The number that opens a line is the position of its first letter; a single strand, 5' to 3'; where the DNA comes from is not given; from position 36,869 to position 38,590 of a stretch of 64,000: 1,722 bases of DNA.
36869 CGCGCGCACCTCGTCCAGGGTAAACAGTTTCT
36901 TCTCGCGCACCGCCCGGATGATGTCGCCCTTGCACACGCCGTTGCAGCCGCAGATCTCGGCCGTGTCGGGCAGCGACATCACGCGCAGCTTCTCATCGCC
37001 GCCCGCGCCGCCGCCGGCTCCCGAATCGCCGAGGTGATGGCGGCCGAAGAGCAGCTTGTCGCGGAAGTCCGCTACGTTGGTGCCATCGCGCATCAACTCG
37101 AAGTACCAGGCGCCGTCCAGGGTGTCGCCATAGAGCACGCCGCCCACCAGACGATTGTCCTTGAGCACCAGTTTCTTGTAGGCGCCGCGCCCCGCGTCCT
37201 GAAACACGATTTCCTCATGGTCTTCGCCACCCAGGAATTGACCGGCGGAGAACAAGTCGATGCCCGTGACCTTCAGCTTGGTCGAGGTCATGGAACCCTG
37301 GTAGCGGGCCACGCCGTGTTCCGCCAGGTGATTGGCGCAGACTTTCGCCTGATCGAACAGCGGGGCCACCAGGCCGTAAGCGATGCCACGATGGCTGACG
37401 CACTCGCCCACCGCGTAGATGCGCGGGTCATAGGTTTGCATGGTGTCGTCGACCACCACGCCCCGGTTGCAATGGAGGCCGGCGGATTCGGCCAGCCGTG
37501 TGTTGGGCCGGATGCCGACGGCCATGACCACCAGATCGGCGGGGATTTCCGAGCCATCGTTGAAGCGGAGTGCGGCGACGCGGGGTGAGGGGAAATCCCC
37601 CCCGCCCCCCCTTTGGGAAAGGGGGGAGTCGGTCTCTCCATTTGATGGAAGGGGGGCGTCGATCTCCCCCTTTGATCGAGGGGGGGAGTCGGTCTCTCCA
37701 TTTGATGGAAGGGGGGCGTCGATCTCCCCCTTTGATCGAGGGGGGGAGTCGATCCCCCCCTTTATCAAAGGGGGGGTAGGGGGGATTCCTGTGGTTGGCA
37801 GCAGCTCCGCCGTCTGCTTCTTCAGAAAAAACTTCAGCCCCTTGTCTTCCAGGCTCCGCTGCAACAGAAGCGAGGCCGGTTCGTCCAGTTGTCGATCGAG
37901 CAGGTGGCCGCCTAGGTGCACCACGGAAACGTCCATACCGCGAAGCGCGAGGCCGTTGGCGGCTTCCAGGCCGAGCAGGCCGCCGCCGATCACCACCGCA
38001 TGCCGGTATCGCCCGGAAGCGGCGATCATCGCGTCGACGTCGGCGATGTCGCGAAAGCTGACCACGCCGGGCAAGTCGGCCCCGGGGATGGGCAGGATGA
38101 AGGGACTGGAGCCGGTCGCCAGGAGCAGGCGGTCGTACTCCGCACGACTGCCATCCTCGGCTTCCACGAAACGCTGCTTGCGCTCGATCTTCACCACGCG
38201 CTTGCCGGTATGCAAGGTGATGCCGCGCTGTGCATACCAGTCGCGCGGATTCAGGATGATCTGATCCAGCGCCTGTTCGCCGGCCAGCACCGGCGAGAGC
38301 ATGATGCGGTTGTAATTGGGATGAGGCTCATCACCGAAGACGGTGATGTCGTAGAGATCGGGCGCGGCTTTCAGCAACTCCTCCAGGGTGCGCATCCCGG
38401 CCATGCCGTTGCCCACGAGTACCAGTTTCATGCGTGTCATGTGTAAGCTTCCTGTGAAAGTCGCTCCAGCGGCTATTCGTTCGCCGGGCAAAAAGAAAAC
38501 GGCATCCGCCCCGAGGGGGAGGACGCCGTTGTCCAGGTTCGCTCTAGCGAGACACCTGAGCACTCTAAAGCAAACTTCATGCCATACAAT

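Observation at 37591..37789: About 200-bp palindromic MITE/REP-like element inserted in frame inside nirB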

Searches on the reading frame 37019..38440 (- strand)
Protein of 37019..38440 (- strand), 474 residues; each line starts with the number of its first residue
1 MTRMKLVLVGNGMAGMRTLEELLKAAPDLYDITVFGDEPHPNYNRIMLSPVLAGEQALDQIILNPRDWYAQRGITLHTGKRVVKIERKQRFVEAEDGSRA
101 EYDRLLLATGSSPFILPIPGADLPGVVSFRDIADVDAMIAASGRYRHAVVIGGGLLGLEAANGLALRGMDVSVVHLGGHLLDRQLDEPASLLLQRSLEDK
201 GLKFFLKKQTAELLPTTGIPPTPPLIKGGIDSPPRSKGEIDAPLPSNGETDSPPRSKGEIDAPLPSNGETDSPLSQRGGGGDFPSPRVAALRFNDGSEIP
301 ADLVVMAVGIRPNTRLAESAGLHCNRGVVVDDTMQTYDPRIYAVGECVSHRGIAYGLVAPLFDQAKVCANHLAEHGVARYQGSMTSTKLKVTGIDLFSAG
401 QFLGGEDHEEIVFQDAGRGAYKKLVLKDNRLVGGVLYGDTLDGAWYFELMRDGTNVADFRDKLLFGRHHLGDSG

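Call 11: find_homologous_proteins(query=window:37019-38440:-)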
Query seq(474 aa) (474 aa): 8000 proteins with E <= 0.001 among 8000 candidates; the best 120 are listed.
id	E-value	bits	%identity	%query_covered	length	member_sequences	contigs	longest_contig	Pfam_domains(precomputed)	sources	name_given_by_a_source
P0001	5.4e-222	756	84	45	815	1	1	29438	PF01077.28,PF07992.21,PF00070.34,PF04324.21,PF13738.13,PF03460.23,PF18267.8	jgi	jgi:nitrite reductase (NADH) large subunit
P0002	1.1e-221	755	83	45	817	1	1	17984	PF01077.28,PF07992.21,PF00070.34,PF04324.21,PF13738.13,PF03460.23,PF18267.8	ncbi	-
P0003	2.1e-220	751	69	99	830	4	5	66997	PF01077.28,PF07992.21,PF00070.34,PF04324.21,PF03460.23,PF13454.13,PF18267.8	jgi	jgi:nitrite reductase (NADH) large subunit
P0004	3.4e-220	750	69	100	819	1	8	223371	PF01077.28,PF07992.21,PF00070.34,PF04324.21,PF13738.13,PF03460.23,PF18267.8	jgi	jgi:nitrite reductase (NADH) large subunit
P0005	3.0e-219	747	83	45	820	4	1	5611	PF01077.28,PF07992.21,PF00070.34,PF04324.21,PF13738.13,PF03460.23,PF18267.8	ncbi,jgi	jgi:nitrite reductase (NADH) large subunit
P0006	4.7e-218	743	83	45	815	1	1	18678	PF01077.28,PF01266.31,PF07992.21,PF00070.34,PF04324.21,PF13738.13,PF03486.21,PF03460.23,PF13454.13,PF18267.8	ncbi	-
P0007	5.1e-218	743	85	45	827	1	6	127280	PF01077.28,PF07992.21,PF00070.34,PF04324.21,PF03460.23,PF18267.8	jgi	jgi:nitrite reductase (NADH) large subunit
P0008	5.3e-218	743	69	100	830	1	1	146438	PF01077.28,PF07992.21,PF00070.34,PF04324.21,PF03460.23,PF18267.8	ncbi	ncbi:MAG: nitrite reductase large subunit NirB [Pseudomonadota bacterium]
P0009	5.7e-218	743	82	45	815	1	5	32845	PF01077.28,PF01266.31,PF07992.21,PF00070.34,PF04324.21,PF13738.13,PF03460.23,PF13454.13,PF18267.8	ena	-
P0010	2.1e-217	741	69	100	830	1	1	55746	PF01077.28,PF07992.21,PF00070.34,PF04324.21,PF03460.23,PF18267.8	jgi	jgi:nitrite reductase (NADH) large subunit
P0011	5.9e-217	739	82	45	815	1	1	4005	PF01077.28,PF07992.21,PF00070.34,PF04324.21,PF13738.13,PF03460.23,PF13454.13,PF18267.8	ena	-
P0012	6.4e-217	739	82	45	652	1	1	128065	PF01266.31,PF07992.21,PF00070.34,PF04324.21,PF13738.13,PF03460.23,PF18267.8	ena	-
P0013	1.3e-216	738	80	45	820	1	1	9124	PF01077.28,PF01266.31,PF07992.21,PF00070.34,PF04324.21,PF13738.13,PF03486.21,PF03460.23,PF13454.13,PF18267.8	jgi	-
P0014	1.5e-216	738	82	45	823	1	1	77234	PF01077.28,PF07992.21,PF00070.34,PF04324.21,PF13738.13,PF03460.23,PF18267.8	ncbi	-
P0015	2.8e-216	737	71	99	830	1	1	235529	PF01077.28,PF07992.21,PF00070.34,PF04324.21,PF03460.23,PF13454.13,PF18267.8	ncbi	ncbi:MAG: nitrite reductase large subunit NirB [Pseudomonadota bacterium]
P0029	2.2e-214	731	67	99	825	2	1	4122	PF01077.28,PF07992.21,PF00070.34,PF04324.21,PF03460.23,PF13454.13,PF18267.8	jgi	jgi:nitrite reductase (NADH) large subunit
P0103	4.6e-202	690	68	100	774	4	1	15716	PF01077.28,PF07992.21,PF00070.34,PF04324.21,PF03460.23,PF18267.8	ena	-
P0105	1.4e-201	688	66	100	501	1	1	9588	PF07992.21,PF00070.34,PF04324.21,PF13738.13,PF13454.13,PF18267.8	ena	-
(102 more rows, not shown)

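Call 34: find_encoding_contigs(protein=P0105, flank=6000, max_places=1)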
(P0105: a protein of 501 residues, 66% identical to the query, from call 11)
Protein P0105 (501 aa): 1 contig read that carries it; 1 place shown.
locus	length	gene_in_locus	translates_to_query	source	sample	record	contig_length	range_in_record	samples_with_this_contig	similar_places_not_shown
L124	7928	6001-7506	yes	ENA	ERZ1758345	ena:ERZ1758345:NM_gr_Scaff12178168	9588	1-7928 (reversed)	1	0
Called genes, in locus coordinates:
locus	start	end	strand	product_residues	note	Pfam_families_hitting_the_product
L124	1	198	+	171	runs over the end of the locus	PF02635:DsrE (weak)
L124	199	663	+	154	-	PF11948:DUF3465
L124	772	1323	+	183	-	-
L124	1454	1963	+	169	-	PF07813:LTXXQ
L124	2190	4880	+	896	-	PF04879:Molybdop_Fe4S4, PF00384:Molybdopterin, PF01568:Molydop_binding, PF04324:Fer2_BFD (weak)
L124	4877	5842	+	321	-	-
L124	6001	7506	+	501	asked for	PF07992:Pyr_redox_2, PF13454:NAD_binding_9 (faint), PF13738:Pyr_redox_3 (faint), PF00070:Pyr_redox, PF18267:Rubredoxin_C, PF04324:Fer2_BFD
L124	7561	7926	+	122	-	?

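Call 35: find_encoding_contigs(protein=P0103, flank=6000, max_places=1)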
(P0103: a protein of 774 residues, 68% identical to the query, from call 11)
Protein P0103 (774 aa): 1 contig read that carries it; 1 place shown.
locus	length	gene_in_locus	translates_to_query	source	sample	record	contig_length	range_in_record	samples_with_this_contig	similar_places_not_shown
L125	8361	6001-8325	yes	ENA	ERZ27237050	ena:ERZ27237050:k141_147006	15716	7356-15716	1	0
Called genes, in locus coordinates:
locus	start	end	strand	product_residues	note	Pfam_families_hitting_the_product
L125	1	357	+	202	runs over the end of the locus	PF00072:Response_reg (weak), PF03861:ANTAR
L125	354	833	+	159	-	-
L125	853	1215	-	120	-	PF01152:Bac_globin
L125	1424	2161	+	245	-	PF00156:Pribosyltran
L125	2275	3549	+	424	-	PF13379:NMT1_2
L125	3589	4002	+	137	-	PF00042:Globin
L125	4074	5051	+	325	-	PF00528:BPD_transp_1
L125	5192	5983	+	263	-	PF00005:ABC_tran, PF13304:AAA_21 (faint)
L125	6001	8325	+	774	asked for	PF07992:Pyr_redox_2, PF00070:Pyr_redox, PF18267:Rubredoxin_C, PF04324:Fer2_BFD, PF03460:NIR_SIR_ferr, PF01077:NIR_SIR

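Call 36: find_encoding_contigs(protein=P0029, flank=6000, max_places=1)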
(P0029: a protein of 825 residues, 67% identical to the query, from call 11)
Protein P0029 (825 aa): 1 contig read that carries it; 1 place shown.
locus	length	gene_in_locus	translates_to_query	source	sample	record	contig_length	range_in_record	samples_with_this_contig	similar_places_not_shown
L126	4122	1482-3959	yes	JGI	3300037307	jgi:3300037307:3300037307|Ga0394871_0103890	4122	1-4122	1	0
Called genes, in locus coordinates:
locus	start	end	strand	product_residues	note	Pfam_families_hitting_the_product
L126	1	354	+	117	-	?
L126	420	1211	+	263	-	PF00005:ABC_tran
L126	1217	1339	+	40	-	-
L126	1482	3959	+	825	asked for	PF07992:Pyr_redox_2, PF13454:NAD_binding_9 (faint), PF00070:Pyr_redox, PF18267:Rubredoxin_C, PF04324:Fer2_BFD, PF03460:NIR_SIR_ferr, PF01077:NIR_SIR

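Call 37: find_encoding_contigs(protein=P0008, flank=6000, max_places=1)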
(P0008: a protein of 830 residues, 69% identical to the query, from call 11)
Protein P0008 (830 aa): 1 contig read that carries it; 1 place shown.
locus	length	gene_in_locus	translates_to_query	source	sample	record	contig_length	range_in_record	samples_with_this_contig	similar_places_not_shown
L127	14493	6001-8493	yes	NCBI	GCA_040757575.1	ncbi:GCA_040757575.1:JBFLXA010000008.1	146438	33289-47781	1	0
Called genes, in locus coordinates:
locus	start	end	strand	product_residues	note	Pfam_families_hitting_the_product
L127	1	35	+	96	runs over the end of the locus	PF00166:Cpn10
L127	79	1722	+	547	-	PF00118:Cpn60_TCP1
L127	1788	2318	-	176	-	PF01797:Y1_Tnp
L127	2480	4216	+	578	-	PF03485:Arg_tRNA_synt_N, PF00750:tRNA-synt_1d, PF05746:DALR_1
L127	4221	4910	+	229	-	PF05036:SPOR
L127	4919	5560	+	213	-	PF13462:Thioredoxin_4 (weak), PF01323:DSBA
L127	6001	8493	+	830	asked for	PF07992:Pyr_redox_2, PF00070:Pyr_redox, PF18267:Rubredoxin_C, PF04324:Fer2_BFD, PF03460:NIR_SIR_ferr, PF01077:NIR_SIR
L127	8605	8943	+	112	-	PF00355:Rieske, PF13806:Rieske_2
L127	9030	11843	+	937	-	PF04879:Molybdop_Fe4S4, PF00384:Molybdopterin, PF01568:Molydop_binding, PF04324:Fer2_BFD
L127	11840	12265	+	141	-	PF00571:CBS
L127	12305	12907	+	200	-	PF00072:Response_reg (weak), PF03861:ANTAR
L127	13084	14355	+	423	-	PF13406:SLT_2, PF01471:PG_binding_1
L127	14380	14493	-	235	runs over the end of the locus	-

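Call 54: find_encoding_contigs(protein=P0003, flank=8000, max_places=1)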
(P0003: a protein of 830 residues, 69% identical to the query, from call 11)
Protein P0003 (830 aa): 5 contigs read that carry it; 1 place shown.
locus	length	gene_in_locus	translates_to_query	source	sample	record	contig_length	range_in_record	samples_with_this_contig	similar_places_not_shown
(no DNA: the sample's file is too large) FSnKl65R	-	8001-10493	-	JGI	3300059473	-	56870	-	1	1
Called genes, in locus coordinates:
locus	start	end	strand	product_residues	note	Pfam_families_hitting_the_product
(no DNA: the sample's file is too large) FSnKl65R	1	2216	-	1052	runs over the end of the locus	PF04313:HSDR_N, PF04851:ResIII, PF18766:SWI2_SNF2, PF22679:T1R_D3-like, PF11867:T1RH-like_C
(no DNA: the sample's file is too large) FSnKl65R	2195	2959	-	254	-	PF08861:DUF1828, PF08862:DUF1829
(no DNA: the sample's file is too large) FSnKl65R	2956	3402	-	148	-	PF22398:DUF6978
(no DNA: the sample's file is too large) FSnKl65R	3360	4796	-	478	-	PF01420:Methylase_S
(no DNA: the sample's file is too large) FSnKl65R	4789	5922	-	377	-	PF17761:DUF1016_N, PF06250:YhcG_C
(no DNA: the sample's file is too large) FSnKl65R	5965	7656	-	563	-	PF12161:HsdM_N, PF02384:N6_Mtase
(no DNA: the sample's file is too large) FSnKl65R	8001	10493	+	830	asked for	PF07992:Pyr_redox_2, PF13454:NAD_binding_9 (faint), PF00070:Pyr_redox, PF18267:Rubredoxin_C, PF04324:Fer2_BFD, PF03460:NIR_SIR_ferr, PF01077:NIR_SIR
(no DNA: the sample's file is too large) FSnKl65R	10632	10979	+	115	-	PF00355:Rieske, PF13806:Rieske_2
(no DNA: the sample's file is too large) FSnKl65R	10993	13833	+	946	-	PF04879:Molybdop_Fe4S4, PF00384:Molybdopterin, PF01568:Molydop_binding, PF04324:Fer2_BFD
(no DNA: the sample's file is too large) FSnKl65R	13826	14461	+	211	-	PF03861:ANTAR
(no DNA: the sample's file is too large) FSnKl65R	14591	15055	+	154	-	PF03625:DUF302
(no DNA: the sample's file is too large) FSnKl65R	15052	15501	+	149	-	PF03625:DUF302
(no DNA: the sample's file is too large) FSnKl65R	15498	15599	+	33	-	-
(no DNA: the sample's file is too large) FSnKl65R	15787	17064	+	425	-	PF13379:NMT1_2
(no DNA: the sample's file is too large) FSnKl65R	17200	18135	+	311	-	PF00528:BPD_transp_1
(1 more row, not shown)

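Call 55: find_encoding_contigs(protein=P0001, flank=8000, max_places=1)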
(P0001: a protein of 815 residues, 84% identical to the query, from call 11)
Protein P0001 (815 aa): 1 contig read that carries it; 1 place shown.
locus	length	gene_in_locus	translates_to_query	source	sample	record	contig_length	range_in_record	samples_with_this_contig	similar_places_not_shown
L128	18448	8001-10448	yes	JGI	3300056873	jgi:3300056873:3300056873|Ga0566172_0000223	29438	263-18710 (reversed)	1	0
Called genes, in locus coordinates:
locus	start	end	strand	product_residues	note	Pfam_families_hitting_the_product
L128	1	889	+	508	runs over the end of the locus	PF04851:ResIII, PF00270:DEAD, PF00271:Helicase_C, PF03880:DbpA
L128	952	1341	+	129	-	PF00462:Glutaredoxin, PF13417:GST_N_3, PF13409:GST_N_2 (weak)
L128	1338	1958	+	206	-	PF01612:DNA_pol_A_exo1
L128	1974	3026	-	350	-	PF02492:cobW, PF07683:CobW_C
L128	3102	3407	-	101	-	PF00034:Cytochrom_C, PF13442:Cytochrome_CBB3 (weak)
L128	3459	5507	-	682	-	PF03190:Thioredox_DsbH, PF13899:Thioredoxin_7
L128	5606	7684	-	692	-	PF00072:Response_reg, PF00989:PAS, PF08448:PAS_4 (weak), PF13188:PAS_8, PF13426:PAS_9, PF08447:PAS_3 (weak), PF00990:GGDEF, PF00563:EAL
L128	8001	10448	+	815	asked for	PF07992:Pyr_redox_2, PF13738:Pyr_redox_3 (weak), PF00070:Pyr_redox, PF18267:Rubredoxin_C, PF04324:Fer2_BFD, PF03460:NIR_SIR_ferr, PF01077:NIR_SIR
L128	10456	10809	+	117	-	PF00355:Rieske, PF13806:Rieske_2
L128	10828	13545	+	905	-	PF04879:Molybdop_Fe4S4, PF00384:Molybdopterin, PF01568:Molydop_binding, PF04324:Fer2_BFD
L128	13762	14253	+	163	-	PF00571:CBS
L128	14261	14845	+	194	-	PF03861:ANTAR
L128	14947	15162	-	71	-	-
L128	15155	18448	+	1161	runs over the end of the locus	PF26300:PEPCK_PPi_lobe_2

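Call 56: find_encoding_contigs(protein=P0004, flank=8000, max_places=1)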
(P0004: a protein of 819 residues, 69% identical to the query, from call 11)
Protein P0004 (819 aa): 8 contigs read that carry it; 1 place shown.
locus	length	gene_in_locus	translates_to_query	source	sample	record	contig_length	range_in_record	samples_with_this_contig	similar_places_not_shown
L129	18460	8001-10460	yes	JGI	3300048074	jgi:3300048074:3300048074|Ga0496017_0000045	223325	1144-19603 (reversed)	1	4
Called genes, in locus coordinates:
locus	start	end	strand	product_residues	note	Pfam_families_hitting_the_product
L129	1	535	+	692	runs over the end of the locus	PF07715:Plug, PF00593:TonB_dep_Rec_b-barrel, PF25183:OMP_b-brl_4 (faint), PF14905:OMP_b-brl_3 (weak)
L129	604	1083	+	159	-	PF13689:DUF4154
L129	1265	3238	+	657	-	PF07715:Plug, PF00593:TonB_dep_Rec_b-barrel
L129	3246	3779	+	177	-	PF13689:DUF4154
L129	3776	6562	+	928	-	PF17152:CHASE8, PF00672:HAMP, PF00512:HisKA, PF02518:HATPase_c, PF00072:Response_reg, PF24896:Receiver_CRE1 (faint), PF00072:Response_reg, PF01627:Hpt, +1 more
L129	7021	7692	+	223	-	PF01152:Bac_globin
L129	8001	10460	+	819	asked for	PF07992:Pyr_redox_2, PF13738:Pyr_redox_3 (faint), PF00070:Pyr_redox, PF18267:Rubredoxin_C, PF04324:Fer2_BFD, PF03460:NIR_SIR_ferr, PF01077:NIR_SIR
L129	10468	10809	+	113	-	PF00355:Rieske, PF13806:Rieske_2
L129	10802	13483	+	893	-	PF04879:Molybdop_Fe4S4, PF00384:Molybdopterin, PF01568:Molydop_binding, PF04324:Fer2_BFD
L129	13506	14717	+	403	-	PF07690:MFS_1, PF13347:MFS_2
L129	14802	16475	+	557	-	PF13672:PP2C_2, PF00481:PP2C (faint), PF07228:SpoIIE (weak), PF00069:Pkinase, PF07714:PK_Tyr_Ser-Thr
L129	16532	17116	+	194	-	PF03861:ANTAR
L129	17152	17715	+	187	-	PF03625:DUF302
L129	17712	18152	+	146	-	PF03625:DUF302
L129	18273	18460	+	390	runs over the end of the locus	PF00768:Peptidase_S11, PF13354:Beta-lactamase2, PF07943:PBP5_C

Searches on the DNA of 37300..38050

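Call 29: search_rna_families(source=window, start=37300, end=38050, threshold=evalue, max_evalue=10)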
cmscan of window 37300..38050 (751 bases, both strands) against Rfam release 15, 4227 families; matches with E-value up to 10: 50.
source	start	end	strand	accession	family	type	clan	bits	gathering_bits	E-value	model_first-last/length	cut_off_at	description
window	37596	37784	+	RF04119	MIR1858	Gene; miRNA;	-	47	137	7.8e-07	1-197/197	no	MIR1858 microRNA precursor family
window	37606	37775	+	RF03613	MIR6234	Gene; miRNA;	-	30.9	90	5.4e-05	1-146/146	no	MIR6234 microRNA precursor family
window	37653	37760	+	RF04173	MIR847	Gene; miRNA;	-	25.4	184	0.0047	1-164/164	no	MIR847 microRNA precursor family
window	37665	37765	-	RF03542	Flavi_ISFV_repeat_Ra_Rb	Cis-reg;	CL00131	24.4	50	0.11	1-100/100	no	Insect-Specific Flavivirus 3' UTR repeats Ra and Rb elements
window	37598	37784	-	RF04119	MIR1858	Gene; miRNA;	-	24.3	137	0.11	1-197/197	no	MIR1858 microRNA precursor family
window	37661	37750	+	RF03900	mir-9242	Gene; miRNA;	-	23.7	62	0.14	1-66/66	no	mir-9242 microRNA precursor family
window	37724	37776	+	RF03615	mir-4877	Gene; miRNA;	-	22.6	100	0.11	1-87/87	no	mir-4877 microRNA precursor family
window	37538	37625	-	RF03538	Flavi_TBFV_CRE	Cis-reg;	-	22.4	60.5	0.55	1-106/106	no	Tick-borne Flavivirus 3' UTR cis-acting replication element (CRE)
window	37661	37750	-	RF03949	mir-8830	Gene; miRNA;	-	22.3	76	0.35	1-95/95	no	mir-8830 microRNA precursor family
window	37618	37674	-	RF03169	c-di-GMP-II-GAG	Cis-reg; riboswitch;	CL00127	22.2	40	0.11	1-86/86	no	c-di-GMP-II-GAG riboswitch aptamer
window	37650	37761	+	RF03201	mir-617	Gene; miRNA;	-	22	80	0.085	1-82/82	no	mir-617 microRNA precursor family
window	37649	37748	+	RF02814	Sso133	Gene; sRNA;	-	21.4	44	0.14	1-73/73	no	Sulfolobus sRNA133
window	37649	37763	+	RF04279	mir-H20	Gene; miRNA;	CL00141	20.9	99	0.33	1-82/82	no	mir-H20 microRNA precursor family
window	37727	37773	+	RF03891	mir-2545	Gene; miRNA;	-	20.8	94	0.37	1-118/118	no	mir-2545 microRNA precursor family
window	37678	37734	-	RF03169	c-di-GMP-II-GAG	Cis-reg; riboswitch;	CL00127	20.3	40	0.33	1-86/86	no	c-di-GMP-II-GAG riboswitch aptamer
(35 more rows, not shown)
